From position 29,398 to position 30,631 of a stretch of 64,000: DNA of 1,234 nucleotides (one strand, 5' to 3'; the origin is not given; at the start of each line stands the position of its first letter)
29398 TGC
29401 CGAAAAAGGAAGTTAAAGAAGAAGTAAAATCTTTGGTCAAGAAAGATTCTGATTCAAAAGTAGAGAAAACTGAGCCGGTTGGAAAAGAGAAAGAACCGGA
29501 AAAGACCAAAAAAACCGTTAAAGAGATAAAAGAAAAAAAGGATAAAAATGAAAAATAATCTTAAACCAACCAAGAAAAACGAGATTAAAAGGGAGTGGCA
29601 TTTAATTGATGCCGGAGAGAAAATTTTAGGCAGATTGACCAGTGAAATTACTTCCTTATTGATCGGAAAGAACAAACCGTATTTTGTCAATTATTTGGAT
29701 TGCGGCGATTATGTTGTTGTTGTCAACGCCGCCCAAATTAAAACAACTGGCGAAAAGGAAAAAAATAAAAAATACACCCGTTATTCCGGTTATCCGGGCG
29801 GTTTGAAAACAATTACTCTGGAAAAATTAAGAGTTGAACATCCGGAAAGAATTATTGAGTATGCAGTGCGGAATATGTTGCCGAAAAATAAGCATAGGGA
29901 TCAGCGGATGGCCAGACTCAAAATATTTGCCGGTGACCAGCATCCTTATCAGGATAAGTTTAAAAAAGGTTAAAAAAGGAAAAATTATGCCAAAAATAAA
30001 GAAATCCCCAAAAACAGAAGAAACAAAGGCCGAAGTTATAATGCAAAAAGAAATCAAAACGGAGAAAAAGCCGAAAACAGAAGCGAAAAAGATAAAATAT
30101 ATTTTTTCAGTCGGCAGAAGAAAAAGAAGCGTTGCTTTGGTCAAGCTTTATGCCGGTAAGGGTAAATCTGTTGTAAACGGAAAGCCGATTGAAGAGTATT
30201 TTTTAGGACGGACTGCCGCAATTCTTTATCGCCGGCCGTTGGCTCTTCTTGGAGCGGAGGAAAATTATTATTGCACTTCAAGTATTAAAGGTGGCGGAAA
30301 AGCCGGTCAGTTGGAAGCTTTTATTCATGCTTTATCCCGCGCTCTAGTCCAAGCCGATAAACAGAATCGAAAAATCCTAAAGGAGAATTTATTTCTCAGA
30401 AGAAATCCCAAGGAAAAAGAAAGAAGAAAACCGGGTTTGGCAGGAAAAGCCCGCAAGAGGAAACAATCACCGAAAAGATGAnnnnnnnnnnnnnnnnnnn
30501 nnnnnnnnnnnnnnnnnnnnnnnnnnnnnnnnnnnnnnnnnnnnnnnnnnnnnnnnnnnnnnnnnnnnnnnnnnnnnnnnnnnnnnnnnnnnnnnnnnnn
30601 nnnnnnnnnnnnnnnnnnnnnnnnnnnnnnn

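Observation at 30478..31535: Two uncharacterised genes translationally coupled to the end of the rpsI operon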

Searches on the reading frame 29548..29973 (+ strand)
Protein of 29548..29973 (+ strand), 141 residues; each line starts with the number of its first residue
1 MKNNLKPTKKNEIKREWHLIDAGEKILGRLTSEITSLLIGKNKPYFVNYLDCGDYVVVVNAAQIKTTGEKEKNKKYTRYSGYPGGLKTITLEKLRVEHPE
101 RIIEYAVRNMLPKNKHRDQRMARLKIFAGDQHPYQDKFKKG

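Call 5: search_protein_families(library=pfam, proteins=[window:29548-29973:+], max_evalue=1)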
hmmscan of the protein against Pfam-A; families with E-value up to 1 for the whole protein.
window:29548-29973:+ (141 aa): 1 family
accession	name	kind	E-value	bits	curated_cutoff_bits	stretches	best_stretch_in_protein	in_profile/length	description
PF00572.24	Ribosomal_L13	-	7e-45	152.4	23.8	1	15-133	1-119/119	Ribosomal protein L13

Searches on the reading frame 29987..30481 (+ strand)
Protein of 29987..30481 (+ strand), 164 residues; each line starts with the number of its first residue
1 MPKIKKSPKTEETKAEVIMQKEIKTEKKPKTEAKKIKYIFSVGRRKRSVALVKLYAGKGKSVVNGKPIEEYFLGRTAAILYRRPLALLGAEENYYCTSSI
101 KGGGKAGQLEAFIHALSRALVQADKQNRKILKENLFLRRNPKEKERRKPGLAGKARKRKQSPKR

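Call 5: search_protein_families(library=pfam, proteins=[window:29987-30481:+], max_evalue=1)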
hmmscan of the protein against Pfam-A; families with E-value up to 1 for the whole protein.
window:29987-30481:+ (164 aa): 2 families
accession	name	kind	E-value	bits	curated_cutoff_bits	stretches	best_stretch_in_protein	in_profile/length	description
PF00380.25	Ribosomal_S9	-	2.8e-30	105.7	22.5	1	43-164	1-121/121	Ribosomal protein S9/S16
PF17456.7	TcpS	-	0.19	12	28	1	1-66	65-130/155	Toxin-coregulated pilus protein S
